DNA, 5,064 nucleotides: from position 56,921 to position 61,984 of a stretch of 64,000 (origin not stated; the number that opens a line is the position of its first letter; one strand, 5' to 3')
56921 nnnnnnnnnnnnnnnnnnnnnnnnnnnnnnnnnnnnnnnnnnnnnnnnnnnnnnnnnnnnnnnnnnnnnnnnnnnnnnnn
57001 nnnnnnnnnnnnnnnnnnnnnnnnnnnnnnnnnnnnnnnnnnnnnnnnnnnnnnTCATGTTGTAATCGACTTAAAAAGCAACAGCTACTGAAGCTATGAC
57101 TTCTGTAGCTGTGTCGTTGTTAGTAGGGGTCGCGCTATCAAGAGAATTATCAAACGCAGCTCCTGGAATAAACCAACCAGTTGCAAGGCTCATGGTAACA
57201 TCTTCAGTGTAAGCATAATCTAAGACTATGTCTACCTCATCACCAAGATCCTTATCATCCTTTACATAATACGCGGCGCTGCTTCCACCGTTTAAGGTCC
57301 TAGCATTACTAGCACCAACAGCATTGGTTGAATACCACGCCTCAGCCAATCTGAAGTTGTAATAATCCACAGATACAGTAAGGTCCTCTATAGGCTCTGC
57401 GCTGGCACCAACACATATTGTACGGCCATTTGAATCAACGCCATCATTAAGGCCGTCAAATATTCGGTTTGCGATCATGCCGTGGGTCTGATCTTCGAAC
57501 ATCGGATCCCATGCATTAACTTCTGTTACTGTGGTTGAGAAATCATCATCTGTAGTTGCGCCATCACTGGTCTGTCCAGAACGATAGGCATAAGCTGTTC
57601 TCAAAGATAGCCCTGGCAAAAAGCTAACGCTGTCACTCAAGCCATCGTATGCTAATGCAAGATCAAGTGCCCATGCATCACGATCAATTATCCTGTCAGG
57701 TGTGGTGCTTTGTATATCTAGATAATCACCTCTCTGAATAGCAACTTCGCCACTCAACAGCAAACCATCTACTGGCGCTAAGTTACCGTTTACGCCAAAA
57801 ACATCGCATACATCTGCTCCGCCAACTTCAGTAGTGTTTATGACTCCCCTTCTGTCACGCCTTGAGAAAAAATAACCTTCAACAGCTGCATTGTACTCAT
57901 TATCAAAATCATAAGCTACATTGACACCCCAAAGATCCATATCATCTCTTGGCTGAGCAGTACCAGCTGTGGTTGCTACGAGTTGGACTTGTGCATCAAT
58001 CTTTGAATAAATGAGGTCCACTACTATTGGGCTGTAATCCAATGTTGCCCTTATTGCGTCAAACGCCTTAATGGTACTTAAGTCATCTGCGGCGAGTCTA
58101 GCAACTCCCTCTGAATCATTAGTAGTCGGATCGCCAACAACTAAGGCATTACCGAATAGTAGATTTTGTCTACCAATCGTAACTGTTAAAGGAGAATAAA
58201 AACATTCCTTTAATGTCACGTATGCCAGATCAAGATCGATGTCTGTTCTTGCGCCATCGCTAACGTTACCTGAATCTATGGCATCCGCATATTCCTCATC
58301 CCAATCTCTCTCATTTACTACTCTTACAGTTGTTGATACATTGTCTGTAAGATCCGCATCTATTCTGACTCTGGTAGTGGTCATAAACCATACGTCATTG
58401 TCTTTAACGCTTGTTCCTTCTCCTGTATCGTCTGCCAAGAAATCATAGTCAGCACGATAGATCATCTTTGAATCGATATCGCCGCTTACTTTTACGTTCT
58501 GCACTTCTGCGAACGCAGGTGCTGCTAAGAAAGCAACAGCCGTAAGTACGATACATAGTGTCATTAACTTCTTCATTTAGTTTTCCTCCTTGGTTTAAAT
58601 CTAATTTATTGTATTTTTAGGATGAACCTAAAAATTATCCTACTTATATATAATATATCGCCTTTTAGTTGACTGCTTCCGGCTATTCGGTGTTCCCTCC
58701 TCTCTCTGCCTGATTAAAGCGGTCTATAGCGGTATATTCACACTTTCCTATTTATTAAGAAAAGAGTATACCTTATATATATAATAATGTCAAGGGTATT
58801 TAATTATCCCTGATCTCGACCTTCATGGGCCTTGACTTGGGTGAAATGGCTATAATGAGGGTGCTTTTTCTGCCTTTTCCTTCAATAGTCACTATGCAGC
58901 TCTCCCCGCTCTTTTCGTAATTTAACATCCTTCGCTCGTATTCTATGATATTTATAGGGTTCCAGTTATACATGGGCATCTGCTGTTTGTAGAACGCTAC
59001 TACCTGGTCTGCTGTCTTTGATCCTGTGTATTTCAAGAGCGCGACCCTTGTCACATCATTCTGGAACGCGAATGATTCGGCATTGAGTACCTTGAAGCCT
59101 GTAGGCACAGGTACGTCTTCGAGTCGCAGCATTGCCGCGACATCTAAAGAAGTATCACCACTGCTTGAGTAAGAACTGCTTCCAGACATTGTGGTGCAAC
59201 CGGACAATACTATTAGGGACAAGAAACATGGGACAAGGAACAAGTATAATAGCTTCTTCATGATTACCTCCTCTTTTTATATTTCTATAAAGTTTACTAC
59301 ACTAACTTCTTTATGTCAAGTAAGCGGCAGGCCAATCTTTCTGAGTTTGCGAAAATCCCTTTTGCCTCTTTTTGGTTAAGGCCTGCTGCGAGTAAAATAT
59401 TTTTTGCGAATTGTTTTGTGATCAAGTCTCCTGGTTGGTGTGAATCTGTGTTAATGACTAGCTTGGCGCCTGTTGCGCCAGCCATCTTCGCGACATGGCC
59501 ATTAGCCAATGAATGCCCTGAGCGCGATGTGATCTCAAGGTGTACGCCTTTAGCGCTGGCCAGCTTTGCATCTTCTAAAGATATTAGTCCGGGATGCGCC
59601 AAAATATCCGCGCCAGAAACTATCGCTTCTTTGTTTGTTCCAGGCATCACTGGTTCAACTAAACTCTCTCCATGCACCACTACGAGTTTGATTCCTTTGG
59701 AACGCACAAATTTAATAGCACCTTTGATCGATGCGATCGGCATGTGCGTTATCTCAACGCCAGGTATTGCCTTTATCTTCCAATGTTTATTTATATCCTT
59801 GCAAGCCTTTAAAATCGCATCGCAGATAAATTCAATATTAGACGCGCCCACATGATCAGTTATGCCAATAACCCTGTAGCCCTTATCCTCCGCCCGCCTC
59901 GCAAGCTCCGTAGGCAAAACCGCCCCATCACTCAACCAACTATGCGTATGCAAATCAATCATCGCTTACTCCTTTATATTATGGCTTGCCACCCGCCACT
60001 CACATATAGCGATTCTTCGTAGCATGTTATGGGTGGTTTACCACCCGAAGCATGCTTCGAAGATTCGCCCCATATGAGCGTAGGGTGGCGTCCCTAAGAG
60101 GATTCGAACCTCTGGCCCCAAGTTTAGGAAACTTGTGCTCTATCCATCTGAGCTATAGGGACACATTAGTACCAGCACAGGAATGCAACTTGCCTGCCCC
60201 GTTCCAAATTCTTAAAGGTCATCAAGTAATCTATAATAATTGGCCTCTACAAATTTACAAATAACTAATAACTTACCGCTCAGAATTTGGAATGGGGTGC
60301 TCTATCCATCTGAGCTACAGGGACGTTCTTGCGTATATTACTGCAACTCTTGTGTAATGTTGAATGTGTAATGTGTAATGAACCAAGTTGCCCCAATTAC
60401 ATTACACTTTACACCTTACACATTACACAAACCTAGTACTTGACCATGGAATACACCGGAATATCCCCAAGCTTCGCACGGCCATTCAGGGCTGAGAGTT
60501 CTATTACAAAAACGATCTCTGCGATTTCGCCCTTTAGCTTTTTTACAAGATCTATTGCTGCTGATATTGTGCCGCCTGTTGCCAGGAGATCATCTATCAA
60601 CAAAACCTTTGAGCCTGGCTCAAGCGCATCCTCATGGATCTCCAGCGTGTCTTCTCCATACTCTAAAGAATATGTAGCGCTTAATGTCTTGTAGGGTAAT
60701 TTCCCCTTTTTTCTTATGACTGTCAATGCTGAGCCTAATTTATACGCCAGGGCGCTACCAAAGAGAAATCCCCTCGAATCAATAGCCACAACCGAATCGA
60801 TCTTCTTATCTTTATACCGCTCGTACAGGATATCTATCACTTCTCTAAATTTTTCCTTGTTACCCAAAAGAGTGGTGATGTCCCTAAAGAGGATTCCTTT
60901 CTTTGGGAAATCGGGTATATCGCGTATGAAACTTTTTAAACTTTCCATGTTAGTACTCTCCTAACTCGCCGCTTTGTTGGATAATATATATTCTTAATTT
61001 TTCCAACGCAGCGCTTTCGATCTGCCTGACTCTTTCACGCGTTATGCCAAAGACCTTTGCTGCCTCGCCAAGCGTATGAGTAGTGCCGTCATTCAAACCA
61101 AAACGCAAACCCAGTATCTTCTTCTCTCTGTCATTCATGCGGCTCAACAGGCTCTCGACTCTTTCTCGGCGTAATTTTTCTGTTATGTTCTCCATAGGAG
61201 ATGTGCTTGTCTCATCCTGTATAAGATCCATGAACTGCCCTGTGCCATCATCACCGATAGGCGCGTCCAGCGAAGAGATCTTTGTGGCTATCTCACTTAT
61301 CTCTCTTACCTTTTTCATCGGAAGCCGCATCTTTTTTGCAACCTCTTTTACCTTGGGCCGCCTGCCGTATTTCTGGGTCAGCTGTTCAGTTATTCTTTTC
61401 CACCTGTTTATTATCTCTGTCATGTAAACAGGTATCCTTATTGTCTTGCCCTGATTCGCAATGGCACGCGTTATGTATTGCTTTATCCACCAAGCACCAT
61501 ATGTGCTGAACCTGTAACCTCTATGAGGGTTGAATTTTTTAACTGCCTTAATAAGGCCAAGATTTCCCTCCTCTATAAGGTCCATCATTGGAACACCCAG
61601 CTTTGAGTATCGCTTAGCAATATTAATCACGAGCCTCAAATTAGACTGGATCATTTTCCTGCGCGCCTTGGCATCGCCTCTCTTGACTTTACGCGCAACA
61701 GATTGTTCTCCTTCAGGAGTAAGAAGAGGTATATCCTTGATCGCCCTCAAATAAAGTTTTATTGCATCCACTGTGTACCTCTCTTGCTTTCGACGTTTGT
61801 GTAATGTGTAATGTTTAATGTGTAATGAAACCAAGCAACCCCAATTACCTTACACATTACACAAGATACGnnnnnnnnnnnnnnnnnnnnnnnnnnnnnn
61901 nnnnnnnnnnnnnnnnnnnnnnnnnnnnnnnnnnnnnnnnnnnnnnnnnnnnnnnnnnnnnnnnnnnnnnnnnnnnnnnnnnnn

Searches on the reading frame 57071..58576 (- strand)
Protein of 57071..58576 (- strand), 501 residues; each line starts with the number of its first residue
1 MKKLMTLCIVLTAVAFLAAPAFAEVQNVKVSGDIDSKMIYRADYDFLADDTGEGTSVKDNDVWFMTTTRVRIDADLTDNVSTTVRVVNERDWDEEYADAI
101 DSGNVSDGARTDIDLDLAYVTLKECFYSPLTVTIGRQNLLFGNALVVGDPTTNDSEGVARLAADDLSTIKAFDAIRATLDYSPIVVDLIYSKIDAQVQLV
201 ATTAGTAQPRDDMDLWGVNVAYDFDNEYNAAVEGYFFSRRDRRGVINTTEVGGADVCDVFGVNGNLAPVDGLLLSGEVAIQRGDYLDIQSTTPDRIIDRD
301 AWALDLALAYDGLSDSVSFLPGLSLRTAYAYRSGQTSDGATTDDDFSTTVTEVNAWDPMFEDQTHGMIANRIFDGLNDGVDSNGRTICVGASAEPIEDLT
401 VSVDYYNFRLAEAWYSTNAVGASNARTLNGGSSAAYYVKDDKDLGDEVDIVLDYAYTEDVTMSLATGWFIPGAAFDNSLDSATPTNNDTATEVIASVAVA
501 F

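Call 82: search_protein_families(library=pfam, proteins=[window:57071-58576:-], max_evalue=0.0001)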
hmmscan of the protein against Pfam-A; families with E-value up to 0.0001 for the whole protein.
window:57071-58576:- (501 aa): 1 family
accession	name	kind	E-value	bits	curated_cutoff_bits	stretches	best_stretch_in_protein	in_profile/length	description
PF13372.12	Alginate_exp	-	2.1e-17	63.4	25.2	1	49-483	19-389/395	Alginate export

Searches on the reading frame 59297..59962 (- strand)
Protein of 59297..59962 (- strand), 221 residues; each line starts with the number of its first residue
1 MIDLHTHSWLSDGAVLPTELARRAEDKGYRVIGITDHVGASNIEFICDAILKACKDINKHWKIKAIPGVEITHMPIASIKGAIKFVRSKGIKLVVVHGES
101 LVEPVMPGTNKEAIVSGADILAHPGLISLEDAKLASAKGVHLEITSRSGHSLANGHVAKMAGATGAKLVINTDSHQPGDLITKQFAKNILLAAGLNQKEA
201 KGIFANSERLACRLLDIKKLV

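Call 82: search_protein_families(library=pfam, proteins=[window:59297-59962:-], max_evalue=0.0001)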
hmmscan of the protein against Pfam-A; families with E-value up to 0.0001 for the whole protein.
window:59297-59962:- (221 aa): 1 family
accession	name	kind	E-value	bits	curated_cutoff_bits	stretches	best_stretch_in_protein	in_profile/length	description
PF02811.25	PHP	-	6.8e-10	40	26.4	1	3-74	1-66/164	PHP domain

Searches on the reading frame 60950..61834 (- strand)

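Call 82: search_protein_families(library=pfam, proteins=[window:60950-61834:-], max_evalue=0.0001)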
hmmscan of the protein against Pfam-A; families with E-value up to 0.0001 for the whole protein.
window:60950-61834:- (294 aa): 4 families
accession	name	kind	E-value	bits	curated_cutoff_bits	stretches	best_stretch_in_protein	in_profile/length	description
PF04539.22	Sigma70_r3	-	6.3e-21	74.7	25.3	1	142-216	3-77/78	Sigma-70 region 3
PF04542.20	Sigma70_r2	-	1.2e-18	67.1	24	1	61-130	1-70/71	Sigma-70 region 2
PF04545.22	Sigma70_r4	-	1.1e-16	60.5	24.1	1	229-281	1-49/50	Sigma-70, region 4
PF00140.25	Sigma70_r1_2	-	6.3e-10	39.3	22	1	23-54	1-32/34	Sigma-70 factor, region 1.2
